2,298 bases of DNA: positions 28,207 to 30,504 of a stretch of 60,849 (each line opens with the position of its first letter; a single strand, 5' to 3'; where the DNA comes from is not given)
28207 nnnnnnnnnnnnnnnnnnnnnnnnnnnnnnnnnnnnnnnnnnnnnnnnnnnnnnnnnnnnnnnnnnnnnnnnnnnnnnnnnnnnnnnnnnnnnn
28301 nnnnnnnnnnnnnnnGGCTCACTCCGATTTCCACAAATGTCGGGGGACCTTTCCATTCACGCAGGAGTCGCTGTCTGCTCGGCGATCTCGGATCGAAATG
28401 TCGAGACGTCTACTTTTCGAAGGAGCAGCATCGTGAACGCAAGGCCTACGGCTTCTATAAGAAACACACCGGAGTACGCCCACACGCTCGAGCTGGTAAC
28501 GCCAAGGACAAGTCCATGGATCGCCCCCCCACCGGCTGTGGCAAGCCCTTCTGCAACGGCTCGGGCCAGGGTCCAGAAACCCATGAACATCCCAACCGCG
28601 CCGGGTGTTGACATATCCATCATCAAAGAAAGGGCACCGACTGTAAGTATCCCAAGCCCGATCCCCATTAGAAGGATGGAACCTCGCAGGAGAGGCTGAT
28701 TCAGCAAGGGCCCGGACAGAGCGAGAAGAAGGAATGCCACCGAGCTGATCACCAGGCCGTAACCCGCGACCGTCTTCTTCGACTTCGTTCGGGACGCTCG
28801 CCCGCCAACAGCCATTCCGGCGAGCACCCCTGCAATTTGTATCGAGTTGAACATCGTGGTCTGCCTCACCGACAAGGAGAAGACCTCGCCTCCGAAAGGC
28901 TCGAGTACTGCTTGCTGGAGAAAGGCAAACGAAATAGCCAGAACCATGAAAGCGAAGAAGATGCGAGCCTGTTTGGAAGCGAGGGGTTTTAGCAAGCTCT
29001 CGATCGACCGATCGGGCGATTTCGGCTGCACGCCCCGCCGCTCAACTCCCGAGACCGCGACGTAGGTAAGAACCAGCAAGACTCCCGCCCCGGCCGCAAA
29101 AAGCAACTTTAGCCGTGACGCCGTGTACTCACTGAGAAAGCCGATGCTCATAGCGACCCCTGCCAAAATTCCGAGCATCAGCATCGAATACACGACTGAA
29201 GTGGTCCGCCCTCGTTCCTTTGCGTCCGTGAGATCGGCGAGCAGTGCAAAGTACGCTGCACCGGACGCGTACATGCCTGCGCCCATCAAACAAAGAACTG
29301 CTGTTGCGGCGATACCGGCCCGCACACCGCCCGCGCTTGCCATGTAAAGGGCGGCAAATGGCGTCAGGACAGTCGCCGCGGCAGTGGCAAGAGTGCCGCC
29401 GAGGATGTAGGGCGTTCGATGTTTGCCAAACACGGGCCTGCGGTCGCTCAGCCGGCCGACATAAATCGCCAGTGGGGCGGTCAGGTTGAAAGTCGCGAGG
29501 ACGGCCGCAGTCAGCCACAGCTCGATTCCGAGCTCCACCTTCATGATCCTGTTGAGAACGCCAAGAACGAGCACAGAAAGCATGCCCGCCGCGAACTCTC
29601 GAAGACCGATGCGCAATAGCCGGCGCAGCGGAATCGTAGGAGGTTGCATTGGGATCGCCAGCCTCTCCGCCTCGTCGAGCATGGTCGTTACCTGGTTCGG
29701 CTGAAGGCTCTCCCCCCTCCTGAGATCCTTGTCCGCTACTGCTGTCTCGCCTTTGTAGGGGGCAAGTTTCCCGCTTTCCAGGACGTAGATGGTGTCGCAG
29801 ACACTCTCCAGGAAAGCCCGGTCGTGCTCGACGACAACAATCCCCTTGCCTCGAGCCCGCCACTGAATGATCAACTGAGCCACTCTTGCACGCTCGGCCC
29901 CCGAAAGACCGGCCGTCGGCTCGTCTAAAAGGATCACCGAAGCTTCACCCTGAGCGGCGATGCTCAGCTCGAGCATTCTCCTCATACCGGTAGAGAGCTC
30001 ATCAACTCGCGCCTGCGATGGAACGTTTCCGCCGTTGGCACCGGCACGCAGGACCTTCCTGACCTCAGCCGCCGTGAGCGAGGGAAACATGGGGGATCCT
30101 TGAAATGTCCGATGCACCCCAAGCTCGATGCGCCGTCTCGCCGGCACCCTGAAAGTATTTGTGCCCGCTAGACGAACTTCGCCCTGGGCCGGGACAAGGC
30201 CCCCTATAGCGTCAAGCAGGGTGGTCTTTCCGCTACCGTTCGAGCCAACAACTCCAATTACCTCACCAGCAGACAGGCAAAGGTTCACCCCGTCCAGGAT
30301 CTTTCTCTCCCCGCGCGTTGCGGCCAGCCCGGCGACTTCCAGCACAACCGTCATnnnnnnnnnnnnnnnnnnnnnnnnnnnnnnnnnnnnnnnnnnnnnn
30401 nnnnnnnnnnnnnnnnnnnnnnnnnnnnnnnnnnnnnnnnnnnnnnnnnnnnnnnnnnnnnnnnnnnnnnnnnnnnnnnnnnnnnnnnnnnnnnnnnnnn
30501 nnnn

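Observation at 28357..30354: ABC ATPase covalently fused to a PucC/BCD-family MFS domain: a primary/secondary transporter chimera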

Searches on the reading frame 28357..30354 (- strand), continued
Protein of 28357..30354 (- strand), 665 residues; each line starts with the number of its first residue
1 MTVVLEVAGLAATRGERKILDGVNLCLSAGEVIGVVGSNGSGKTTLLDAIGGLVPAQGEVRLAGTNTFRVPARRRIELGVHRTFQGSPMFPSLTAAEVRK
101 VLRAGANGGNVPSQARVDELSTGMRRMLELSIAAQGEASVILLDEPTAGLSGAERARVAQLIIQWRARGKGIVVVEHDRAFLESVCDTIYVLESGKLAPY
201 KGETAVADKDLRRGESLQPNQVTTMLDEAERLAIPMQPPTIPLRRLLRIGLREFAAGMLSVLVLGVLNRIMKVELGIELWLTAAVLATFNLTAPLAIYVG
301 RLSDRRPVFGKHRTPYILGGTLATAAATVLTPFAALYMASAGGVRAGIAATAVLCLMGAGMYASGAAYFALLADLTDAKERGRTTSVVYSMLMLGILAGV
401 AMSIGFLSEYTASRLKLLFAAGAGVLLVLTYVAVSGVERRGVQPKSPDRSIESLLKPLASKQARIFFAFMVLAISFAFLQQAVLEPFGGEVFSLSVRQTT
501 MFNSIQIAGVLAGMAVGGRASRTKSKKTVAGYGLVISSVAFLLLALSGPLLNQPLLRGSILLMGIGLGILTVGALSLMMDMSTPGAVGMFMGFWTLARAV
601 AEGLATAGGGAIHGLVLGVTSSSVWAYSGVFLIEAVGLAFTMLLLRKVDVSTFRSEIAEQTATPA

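Call 83: search_protein_families(library=pfam, proteins=[L171:9266-10111:+, L171:2523-4055:+, L170:4076-5722:+, L086:11149-11631:+, L001:10397-10873:+], max_evalue=0.01)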
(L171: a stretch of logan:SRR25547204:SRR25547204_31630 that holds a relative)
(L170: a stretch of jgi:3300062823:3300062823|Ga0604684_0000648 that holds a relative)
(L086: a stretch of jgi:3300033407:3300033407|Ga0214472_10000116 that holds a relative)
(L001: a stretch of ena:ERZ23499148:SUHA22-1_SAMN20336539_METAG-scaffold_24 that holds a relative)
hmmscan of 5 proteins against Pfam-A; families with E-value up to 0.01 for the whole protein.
L171:9266-10111:+ (281 aa): 3 families
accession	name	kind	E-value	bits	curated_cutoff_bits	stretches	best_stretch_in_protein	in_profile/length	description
PF13883.13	CREG_beta-barrel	-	3.6e-24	86.1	27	1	30-176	5-166/167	CREG, beta-barrel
PF10615.14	DUF2470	-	7e-19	68.6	22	1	189-262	3-77/77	Domain of unknown function (DUF2470)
PF01243.27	PNPOx_N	-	3.1e-09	37.7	28.1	1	33-161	3-119/120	Pyridoxamine 5'-phosphate oxidase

L171:2523-4055:+ (510 aa): 0 families

L170:4076-5722:+ (548 aa): 0 families

L086:11149-11631:+ (160 aa): 0 families

L001:10397-10873:+ (158 aa): 0 families

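Call 88: find_encoding_contigs(protein=P0069, flank=9000, max_places=1)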
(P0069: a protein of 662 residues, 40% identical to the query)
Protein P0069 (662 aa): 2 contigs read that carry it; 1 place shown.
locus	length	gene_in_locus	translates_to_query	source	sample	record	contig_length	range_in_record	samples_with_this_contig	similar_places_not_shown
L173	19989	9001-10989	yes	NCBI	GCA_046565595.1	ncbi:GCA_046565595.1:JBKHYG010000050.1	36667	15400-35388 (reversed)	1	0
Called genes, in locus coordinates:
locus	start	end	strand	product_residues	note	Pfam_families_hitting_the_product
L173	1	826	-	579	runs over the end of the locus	PF00501:AMP-binding, PF13193:AMP-binding_C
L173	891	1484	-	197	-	PF21176:RecR_HhH, PF01751:Toprim, PF13662:Toprim_4, PF21175:RecR_C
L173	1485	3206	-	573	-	PF13177:DNA_pol3_delta2, PF13604:AAA_30 (weak), PF00004:AAA, PF22608:DNAX_ATPase_lid, PF12169:DNA_pol3_gamma3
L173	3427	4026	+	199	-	PF00440:TetR_N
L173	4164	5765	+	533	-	PF13458:Peripla_BP_6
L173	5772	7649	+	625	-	PF02653:BPD_transp_2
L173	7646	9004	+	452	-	PF00005:ABC_tran, PF02463:SMC_N (faint), PF13191:AAA_16 (weak), PF13304:AAA_21 (weak)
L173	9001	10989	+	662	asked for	PF00005:ABC_tran, PF02463:SMC_N (faint), PF13476:AAA_23 (weak), PF13555:AAA_29 (weak), PF13304:AAA_21 (weak), PF03209:PUCC, PF07690:MFS_1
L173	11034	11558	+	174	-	-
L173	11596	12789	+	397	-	PF02515:CoA_transf_3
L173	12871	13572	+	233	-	PF01126:Heme_oxygenase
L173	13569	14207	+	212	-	PF01126:Heme_oxygenase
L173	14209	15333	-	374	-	PF01988:VIT1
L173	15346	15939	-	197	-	PF00239:Resolvase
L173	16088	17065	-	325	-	PF13276:HTH_21, PF00665:rve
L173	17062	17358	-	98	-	PF01527:HTH_Tnp_1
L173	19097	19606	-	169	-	-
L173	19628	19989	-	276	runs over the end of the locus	-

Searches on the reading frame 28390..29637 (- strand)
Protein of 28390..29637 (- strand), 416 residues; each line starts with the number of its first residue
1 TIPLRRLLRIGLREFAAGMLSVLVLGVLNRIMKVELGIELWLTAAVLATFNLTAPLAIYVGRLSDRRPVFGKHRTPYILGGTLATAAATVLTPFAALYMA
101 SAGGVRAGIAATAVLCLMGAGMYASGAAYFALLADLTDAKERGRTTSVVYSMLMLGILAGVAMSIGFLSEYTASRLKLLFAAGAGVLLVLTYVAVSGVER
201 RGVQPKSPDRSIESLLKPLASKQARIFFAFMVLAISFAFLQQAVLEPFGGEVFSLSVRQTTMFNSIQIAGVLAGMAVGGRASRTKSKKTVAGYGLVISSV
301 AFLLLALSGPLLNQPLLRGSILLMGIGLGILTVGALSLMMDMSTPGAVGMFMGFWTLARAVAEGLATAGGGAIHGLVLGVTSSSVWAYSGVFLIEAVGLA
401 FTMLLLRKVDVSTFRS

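Call 25: find_related_loci(query=A2, collection=metagenome_contigs, flank=10000)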
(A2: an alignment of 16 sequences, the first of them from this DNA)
Query A2 (416 aa) in metagenome_contigs; peptide patterns used: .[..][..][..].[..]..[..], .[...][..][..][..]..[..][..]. (x = any residue, [..] = any of these).
600 stretches matched a pattern (row limit reached: there are more); 258 encode a relative of the query (tblastn E <= 1e-3); the best 80 are kept; 80 distinct loci.
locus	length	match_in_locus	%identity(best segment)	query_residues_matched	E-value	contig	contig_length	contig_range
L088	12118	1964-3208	52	6-416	2e-111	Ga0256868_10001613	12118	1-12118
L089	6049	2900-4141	51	6-415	2e-108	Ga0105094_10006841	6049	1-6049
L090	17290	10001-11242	48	6-415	1e-104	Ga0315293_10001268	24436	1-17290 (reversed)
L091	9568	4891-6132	48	6-415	8e-104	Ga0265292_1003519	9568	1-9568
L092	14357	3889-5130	48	6-415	1e-103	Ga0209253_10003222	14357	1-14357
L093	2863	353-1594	48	6-415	7e-104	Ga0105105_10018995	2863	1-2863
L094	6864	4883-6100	48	14-415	2e-100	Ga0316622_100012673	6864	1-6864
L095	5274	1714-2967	46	2-415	1e-99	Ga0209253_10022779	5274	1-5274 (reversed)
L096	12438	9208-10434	48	8-414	2e-95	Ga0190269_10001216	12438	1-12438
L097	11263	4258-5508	45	4-416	7e-94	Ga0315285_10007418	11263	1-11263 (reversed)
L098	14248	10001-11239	46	7-416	1e-92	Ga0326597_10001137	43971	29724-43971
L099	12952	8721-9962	47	7-414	7e-90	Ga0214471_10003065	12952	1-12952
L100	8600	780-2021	47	7-414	7e-90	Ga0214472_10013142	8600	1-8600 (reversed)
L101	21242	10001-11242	44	7-416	8e-87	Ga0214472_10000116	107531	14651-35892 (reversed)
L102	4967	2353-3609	42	9-414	2e-83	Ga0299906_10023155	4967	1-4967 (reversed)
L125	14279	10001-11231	52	8-414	6e-72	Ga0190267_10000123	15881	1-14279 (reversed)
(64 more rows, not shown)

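Call 31: search_protein_families(library=pfam, proteins=[L088:743-1921:+, L088:3290-4615:+, L091:6233-6748:+, L090:6510-7622:+, L089:908-1360:+, L091:997-1902:+, L088:5157-6119:+, L088:7091-8305:+, L088:6123-7094:+], max_evalue=0.001)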
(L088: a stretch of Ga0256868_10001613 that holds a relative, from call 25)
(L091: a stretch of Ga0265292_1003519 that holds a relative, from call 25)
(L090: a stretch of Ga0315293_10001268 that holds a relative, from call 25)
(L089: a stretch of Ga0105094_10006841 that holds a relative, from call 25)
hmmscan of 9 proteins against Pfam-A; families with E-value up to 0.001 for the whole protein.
L088:743-1921:+ (392 aa): 2 families
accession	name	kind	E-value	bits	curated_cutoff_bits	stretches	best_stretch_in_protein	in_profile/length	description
PF00899.27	ThiF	-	1.2e-82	277.1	28.1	1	21-255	1-237/238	ThiF family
PF00581.25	Rhodanese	-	5.1e-15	56.2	22.2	1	293-383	2-101/102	Rhodanese-like domain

L088:3290-4615:+ (441 aa): 0 families

L091:6233-6748:+ (171 aa): 1 family
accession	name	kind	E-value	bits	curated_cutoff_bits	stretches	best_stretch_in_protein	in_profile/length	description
PF00210.30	Ferritin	-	9.7e-35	120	24.5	1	22-156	2-141/142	Ferritin-like domain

L090:6510-7622:+ (370 aa): 1 family
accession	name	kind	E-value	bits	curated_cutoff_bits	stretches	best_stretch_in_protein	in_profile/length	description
PF00291.31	PALP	-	1.1e-66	225.7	35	1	77-356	4-295/295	Pyridoxal-phosphate dependent enzyme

L089:908-1360:+ (150 aa): 1 family
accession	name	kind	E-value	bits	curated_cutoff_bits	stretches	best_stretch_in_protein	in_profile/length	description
PF14464.11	Prok-JAB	-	3.3e-19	69.3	25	1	6-126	1-113/114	Prokaryotic homologs of the JAB domain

L091:997-1902:+ (301 aa): 2 families
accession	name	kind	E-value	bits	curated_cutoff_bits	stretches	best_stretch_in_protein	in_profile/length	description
PF14340.12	DUF4395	-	1.5e-27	96.9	24.5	1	149-277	1-130/130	Domain of unknown function (DUF4395)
PF02597.26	ThiS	-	1.6e-09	38.6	22.5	1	54-140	1-76/76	ThiS family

L088:5157-6119:+ (320 aa): 3 families
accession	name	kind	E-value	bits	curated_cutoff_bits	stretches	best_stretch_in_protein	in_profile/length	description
PF00676.26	E1_dh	-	2.6e-90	302.9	22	1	12-308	2-300/300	Dehydrogenase E1 component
PF02775.26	TPP_enzyme_C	-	7.8e-07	29.4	21.9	1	103-232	19-151/151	Thiamine pyrophosphate enzyme, C-terminal TPP binding domain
PF13292.11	DXP_synthase_N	-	6.4e-06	26.1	21.2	1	110-210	111-207/274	1-deoxy-D-xylulose-5-phosphate synthase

L088:7091-8305:+ (404 aa): 3 families
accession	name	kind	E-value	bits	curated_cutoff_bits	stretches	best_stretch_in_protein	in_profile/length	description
PF00198.28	2-oxoacid_dh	-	7.4e-82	274.7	23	1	179-403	4-231/232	2-oxoacid dehydrogenases acyltransferase (catalytic domain)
PF00364.28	Biotin_lipoyl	-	9.7e-18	64.2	22.1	1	5-76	2-72/73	Biotin-requiring enzyme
PF02817.22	E3_binding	-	2.4e-15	56.9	23.7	1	132-167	1-36/36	e3 binding domain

L088:6123-7094:+ (323 aa): 2 families
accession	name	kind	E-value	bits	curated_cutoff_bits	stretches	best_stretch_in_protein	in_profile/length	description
PF02779.29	Transket_pyr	-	7.7e-39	133.6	27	1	4-178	3-173/174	Transketolase, pyrimidine binding domain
PF02780.25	Transketolase_C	-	4.6e-37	127.1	25.9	1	195-315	3-124/124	Transketolase, C-terminal domain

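Call 32: search_solved_structures(query=A2, max_evalue=1)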
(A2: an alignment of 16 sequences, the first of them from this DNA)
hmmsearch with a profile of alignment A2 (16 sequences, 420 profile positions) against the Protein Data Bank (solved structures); distinct sequences matched with E-value up to 1: 1.
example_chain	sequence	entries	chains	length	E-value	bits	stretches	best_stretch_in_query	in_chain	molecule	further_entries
4w6v_A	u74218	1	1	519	0.044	15.7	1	296-410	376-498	Di-/tripeptide transporter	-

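Call 39: predict_structure(alignment_id=A2)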
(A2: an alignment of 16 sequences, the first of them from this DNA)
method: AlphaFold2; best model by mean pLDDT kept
length: 416 residues; sequences in the alignment: 16
mean_pLDDT: 88.5   pTM: 0.86
mean pLDDT of the five models: 88.5, 88.1, 87.9, 86.5, 85.8
residues with pLDDT >= 90: 215; 70-90: 185; 50-70: 15; < 50: 1
segments of 3 or more residues with pLDDT < 50: none
pLDDT, mean of each block of 10 residues (from residue 1): 88 94 85 82 82 90 88 93 97 92 85 93 93 87 89 93 84 91 96 91 55 70 89 92 83 80 87 94 91 97 95 93 96 91 81 88 85 90 92 96 93 82
secondary structure, 60 per line:
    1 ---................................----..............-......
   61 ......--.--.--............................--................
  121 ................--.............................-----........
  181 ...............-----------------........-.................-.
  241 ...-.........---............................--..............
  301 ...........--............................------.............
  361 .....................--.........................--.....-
elements in order: H4-35 H40-53 H55-66 H75-102 H105-136 H139-167 H173-195 H213-220 H222-238 H240-243 H245-253 H257-284 H287-311 H314-341 H348-381 H384-408 H411-415
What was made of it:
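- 28360..29613 (-): PucC/BCD-family MFS domain, 12 TM helices, residues 248-665, with MFS motif A (G300..S303 D304 R..R313) between TM2 and TM3. The AF2 model of the MFS half alone has pLDDT 88.5 and pTM 0.86 (call 39).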

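Call 42: fold_search(model_id=the predicted structure, library=pdb)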
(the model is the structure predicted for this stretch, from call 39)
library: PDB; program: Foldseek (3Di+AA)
matches with E <= 10: 727; with E <= 0.001: 449
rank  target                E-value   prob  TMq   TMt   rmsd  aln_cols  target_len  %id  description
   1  3wdo                  3.3e-10  1.00  0.75  0.69   4.0       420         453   19  Structure of E. coli YajR transporter (released 2013-08-07)
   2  7l16                  6.5e-10  1.00  0.81  0.75   4.1       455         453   16  Crystal structure of sugar-bound melibiose permease MelB (released 2021-08-04)
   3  9oli_A                1.4e-09  1.00  0.80  0.74   4.4       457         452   16  Crystal structure of the melibiose-bound melibiose transporter (released 2026-02-04)
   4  9old                  1.5e-09  1.00  0.80  0.73   4.8       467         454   15  Crystal structure of alpha-NPG-bound D59C MelBSt (released 2026-02-04)
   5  8pnl_A                2.1e-09  1.00  0.71  0.62   9.0       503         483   16  Outward-open conformation of a Major Facilitator Superfamily (MFS) transporter MHAS2168, a homologue of Rv1410 from M. (released 2023-10-18)
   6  8fq9                  3.6e-09  1.00  0.79  0.73   4.8       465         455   15  Crystal structure of a ligand-bound cation-site mutant D55C of a melibiose transporter (released 2024-06-05)
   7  8x3k                  4.4e-09  1.00  0.71  0.78   4.2       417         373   18  Cryo-EM structure of human VMAT2 in complex with serotonin. (released 2025-01-15)
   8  6s4m                  5.9e-09  1.00  0.68  0.67   7.4       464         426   16  Crystal structure of the human organic anion transporter MFSD10 (TETRAN) (released 2020-05-13)
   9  9kq8                  6.6e-09  1.00  0.73  0.81   4.1       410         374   17  Cryo-EM structure of human VMAT2 in complex with valbenazine (released 2025-01-15)
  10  8pnl_C                9.2e-09  1.00  0.72  0.63   9.0       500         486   16  Outward-open conformation of a Major Facilitator Superfamily (MFS) transporter MHAS2168, a homologue of Rv1410 from M. (released 2023-10-18)
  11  8jtb                  1.0e-08  1.00  0.73  0.80   4.2       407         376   17  VMAT2 complex with dopamine (released 2024-05-08)
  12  9oki                  1.0e-08  1.00  0.75  0.66   4.5       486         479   14  Cryo-EM structure of human SV2A in complex with UCBJ and UCB1244283 (released 2025-12-10)
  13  8wvg_A                1.1e-08  1.00  0.72  0.76   4.6       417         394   17  Human VMAT2 in complex with tetrabenazine (released 2024-09-25)
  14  9pc9                  1.1e-08  1.00  0.74  0.71   5.9       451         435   17  Structure of Synaptic Vesicle Protein 2A Bound to UCB7361 (released 2025-09-10)
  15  8xob                  1.2e-08  1.00  0.74  0.79   4.5       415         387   18  VMAT2 protonated state (released 2024-05-08)
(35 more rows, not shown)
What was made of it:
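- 28360..29613 (-): Foldseek TM-scores are 0.75-0.81 to YajR (3wdo) and MelB (7l16) (call 42).
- Tried and rejected: The results were dominated by NBD matches, so the MFS half had to be modelled and searched separately (calls 39, 42).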

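Call 83: search_protein_families(library=pfam, proteins=[L125:1245-4064:+, L125:4261-5262:+, L125:5728-6660:+, L125:6688-7266:+, L125:7699-9039:+], max_evalue=0.01)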
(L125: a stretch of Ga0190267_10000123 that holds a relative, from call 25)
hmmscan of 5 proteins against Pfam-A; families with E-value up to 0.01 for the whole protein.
L125:1245-4064:+ (939 aa): 0 families

L125:4261-5262:+ (333 aa): 2 families
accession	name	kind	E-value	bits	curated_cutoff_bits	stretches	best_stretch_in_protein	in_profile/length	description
PF13472.12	Lipase_GDSL_2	-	1.5e-19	71.6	32.9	1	44-299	1-175/178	GDSL-like Lipase/Acylhydrolase family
PF00657.28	Lipase_GDSL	-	0.00017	22.2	23.6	1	43-273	2-183/208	GDSL-like Lipase/Acylhydrolase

L125:5728-6660:+ (310 aa): 0 families

L125:6688-7266:+ (192 aa): 0 families

L125:7699-9039:+ (446 aa): 1 family
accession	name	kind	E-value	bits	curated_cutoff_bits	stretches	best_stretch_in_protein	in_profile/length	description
PF01451.26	LMWPc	-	1.1e-12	48.9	23.2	1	135-222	1-98/144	Low molecular weight phosphotyrosine protein phosphatase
